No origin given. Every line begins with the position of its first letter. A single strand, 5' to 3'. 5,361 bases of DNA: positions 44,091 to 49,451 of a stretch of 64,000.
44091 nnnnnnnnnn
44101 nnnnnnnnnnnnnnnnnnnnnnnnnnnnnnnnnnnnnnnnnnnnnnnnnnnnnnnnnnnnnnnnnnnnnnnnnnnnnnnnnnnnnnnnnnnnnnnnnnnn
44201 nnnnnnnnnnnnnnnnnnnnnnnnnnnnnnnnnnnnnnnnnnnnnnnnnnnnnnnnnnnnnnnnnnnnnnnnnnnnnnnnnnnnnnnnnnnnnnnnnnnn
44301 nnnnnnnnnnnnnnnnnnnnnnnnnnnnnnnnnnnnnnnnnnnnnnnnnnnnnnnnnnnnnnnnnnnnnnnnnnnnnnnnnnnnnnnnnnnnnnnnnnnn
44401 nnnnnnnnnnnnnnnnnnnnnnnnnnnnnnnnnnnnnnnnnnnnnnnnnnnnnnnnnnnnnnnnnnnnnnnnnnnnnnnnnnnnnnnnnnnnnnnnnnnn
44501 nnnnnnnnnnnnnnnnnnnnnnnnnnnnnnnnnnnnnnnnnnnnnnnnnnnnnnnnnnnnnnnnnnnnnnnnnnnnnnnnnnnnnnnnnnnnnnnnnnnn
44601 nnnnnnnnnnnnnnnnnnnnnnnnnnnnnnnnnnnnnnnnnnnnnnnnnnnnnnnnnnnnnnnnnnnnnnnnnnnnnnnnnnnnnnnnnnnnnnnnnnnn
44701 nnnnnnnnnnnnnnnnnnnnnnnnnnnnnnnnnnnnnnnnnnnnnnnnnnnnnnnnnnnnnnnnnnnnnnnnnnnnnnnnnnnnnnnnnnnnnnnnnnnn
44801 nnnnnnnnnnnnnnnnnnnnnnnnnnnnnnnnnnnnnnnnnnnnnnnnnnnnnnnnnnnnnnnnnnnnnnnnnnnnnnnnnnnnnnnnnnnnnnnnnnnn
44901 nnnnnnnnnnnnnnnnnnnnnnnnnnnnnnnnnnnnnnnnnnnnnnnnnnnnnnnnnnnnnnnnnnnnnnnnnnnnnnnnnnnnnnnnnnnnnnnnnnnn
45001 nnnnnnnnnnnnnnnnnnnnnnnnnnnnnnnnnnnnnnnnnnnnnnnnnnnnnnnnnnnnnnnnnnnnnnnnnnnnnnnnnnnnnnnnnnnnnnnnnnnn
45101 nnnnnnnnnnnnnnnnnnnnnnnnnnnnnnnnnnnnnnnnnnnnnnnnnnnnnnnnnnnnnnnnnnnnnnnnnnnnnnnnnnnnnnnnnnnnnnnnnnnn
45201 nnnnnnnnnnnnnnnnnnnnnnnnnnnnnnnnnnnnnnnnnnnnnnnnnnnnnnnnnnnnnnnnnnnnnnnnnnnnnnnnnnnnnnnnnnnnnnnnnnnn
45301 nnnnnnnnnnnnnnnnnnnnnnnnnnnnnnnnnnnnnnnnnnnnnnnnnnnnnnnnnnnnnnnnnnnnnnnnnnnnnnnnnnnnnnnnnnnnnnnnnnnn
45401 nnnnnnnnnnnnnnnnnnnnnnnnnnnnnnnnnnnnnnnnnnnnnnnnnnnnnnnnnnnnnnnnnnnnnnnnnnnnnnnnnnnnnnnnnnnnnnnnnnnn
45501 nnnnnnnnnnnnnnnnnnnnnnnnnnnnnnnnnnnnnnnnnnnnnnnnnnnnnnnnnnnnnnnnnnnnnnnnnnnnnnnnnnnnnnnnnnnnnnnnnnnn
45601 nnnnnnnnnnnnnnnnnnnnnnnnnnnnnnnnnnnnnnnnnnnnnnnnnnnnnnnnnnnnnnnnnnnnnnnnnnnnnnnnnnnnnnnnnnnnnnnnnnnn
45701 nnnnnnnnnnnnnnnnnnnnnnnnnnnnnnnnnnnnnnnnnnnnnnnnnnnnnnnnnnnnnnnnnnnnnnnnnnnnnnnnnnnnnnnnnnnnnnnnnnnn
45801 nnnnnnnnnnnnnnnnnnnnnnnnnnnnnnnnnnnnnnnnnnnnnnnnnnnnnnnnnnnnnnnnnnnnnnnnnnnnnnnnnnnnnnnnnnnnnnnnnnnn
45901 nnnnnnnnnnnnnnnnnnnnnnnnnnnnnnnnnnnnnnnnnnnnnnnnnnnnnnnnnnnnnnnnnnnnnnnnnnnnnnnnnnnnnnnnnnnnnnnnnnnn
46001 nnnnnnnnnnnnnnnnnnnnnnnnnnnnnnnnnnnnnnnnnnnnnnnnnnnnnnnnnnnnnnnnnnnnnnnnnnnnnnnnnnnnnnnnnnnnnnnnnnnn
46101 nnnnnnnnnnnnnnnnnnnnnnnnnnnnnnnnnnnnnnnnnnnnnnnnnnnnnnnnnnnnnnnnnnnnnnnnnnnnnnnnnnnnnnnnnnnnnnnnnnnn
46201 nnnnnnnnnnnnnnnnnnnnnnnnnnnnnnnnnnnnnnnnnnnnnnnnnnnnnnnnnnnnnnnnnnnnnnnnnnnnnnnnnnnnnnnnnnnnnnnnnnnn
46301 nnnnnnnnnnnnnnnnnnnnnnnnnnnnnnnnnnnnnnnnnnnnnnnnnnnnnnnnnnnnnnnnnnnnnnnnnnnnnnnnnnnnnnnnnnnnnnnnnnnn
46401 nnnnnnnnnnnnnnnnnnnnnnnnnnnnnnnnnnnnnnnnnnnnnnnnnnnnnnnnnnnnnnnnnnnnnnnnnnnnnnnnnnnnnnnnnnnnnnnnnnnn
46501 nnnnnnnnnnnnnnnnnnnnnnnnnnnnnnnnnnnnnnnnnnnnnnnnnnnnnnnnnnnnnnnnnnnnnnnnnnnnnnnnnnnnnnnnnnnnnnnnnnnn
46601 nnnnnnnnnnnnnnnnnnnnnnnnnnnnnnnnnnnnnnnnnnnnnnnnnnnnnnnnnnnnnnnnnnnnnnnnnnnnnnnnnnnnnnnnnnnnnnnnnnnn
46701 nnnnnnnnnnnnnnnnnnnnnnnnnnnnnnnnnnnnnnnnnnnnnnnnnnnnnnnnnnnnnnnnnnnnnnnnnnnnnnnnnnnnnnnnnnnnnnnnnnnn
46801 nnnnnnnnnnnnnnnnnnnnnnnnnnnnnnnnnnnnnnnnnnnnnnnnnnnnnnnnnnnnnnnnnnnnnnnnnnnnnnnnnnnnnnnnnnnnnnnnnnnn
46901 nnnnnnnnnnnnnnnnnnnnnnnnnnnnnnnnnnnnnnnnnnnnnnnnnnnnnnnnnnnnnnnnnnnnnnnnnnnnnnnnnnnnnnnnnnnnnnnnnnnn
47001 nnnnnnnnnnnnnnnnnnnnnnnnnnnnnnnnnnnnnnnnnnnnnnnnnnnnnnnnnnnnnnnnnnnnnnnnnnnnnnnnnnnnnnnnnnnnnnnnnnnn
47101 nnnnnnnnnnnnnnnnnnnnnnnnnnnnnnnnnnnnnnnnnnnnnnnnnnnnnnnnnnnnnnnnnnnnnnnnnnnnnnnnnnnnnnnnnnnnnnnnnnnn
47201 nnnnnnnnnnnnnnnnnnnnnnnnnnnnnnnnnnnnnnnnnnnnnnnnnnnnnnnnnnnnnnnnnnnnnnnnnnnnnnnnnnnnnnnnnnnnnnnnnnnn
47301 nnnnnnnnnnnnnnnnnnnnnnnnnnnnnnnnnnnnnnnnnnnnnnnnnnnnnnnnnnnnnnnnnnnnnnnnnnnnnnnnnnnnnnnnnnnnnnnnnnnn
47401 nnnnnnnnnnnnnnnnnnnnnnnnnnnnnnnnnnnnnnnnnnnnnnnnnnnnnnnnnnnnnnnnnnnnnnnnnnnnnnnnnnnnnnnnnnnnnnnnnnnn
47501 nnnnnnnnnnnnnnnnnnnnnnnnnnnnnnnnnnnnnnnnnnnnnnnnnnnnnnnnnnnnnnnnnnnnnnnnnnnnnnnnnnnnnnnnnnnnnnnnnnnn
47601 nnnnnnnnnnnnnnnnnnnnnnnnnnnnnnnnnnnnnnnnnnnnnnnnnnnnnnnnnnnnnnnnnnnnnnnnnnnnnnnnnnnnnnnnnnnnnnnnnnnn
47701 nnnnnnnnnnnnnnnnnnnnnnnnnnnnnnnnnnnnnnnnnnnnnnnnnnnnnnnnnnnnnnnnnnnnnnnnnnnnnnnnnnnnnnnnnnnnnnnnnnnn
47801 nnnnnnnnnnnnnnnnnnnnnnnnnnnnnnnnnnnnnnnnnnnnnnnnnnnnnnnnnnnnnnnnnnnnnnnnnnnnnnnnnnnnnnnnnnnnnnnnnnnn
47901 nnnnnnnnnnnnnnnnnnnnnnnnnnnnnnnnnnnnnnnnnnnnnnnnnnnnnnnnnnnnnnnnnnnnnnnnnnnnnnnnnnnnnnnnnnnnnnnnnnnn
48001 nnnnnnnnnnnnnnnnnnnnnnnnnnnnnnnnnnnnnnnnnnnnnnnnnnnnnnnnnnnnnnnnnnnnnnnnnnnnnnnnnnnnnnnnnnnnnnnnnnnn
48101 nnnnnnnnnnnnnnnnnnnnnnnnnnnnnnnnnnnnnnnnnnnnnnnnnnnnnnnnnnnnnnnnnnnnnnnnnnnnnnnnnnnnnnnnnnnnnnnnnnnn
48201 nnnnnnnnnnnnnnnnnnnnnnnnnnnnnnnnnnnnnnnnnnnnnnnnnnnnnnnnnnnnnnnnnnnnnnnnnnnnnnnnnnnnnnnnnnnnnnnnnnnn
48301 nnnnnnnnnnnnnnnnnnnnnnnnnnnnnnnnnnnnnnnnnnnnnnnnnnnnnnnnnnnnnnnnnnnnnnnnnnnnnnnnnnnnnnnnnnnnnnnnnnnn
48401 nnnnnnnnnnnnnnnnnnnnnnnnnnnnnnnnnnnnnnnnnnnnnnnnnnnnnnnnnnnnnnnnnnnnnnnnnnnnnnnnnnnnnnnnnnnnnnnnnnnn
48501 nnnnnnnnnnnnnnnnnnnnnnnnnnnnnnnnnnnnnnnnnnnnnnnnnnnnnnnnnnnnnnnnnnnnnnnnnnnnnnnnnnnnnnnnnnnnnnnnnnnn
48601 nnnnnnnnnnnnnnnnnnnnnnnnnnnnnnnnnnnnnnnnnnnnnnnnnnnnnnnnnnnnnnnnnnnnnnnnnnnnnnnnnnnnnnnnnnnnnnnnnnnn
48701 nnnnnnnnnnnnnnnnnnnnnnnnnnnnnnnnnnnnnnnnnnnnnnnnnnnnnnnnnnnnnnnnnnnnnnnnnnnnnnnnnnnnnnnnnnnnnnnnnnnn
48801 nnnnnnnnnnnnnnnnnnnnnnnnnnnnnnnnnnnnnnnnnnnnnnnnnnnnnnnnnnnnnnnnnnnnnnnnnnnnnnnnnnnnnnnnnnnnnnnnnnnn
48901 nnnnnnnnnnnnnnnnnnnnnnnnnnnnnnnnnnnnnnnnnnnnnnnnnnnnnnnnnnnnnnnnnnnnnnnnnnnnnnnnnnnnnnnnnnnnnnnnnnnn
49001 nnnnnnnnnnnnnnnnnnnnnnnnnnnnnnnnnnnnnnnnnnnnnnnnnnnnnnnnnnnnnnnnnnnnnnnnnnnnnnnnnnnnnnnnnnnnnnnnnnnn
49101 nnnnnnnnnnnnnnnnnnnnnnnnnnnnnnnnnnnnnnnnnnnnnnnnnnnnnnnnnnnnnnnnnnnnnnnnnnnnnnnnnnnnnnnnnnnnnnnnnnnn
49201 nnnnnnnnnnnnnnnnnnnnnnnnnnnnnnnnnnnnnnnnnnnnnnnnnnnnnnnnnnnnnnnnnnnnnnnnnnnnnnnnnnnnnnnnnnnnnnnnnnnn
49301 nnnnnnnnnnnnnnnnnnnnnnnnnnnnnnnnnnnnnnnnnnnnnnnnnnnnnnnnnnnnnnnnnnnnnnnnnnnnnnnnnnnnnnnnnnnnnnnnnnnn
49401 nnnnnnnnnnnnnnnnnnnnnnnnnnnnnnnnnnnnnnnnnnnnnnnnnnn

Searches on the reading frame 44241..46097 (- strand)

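Call 63: search_protein_families(library=pfam, proteins=[window:44241-46097:-], max_evalue=0.00001)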
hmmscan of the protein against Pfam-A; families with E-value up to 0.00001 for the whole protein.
window:44241-46097:- (619 aa): 2 families
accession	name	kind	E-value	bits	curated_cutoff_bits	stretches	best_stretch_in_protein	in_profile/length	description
PF00012.26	HSP70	-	2.2e-225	749.9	20.6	2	91-589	100-599/599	Hsp70 protein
PF06723.19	MreB_Mbl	-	9.6e-17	61.2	27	1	12-362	2-317/327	MreB/Mbl protein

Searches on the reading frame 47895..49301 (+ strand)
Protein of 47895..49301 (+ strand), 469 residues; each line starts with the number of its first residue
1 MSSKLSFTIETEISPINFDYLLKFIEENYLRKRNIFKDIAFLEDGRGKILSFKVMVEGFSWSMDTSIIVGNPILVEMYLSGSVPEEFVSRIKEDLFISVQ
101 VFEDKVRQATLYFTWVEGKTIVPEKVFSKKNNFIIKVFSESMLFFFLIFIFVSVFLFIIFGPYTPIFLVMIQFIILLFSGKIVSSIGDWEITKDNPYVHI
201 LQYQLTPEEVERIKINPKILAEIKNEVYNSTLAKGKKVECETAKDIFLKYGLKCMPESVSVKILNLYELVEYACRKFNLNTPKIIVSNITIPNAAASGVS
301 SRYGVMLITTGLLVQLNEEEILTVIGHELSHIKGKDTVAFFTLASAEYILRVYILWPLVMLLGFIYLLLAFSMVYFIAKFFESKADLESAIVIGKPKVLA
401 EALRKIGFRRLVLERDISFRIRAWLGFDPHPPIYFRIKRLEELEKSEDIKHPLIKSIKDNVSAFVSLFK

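Call 63: search_protein_families(library=pfam, proteins=[window:47895-49301:+], max_evalue=0.00001)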
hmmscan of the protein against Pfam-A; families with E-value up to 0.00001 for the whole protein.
window:47895-49301:+ (469 aa): 1 family
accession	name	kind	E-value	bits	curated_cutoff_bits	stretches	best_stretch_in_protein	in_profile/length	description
PF01435.24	Peptidase_M48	-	5.4e-17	62.7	20.3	1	267-443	8-185/186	Peptidase family M48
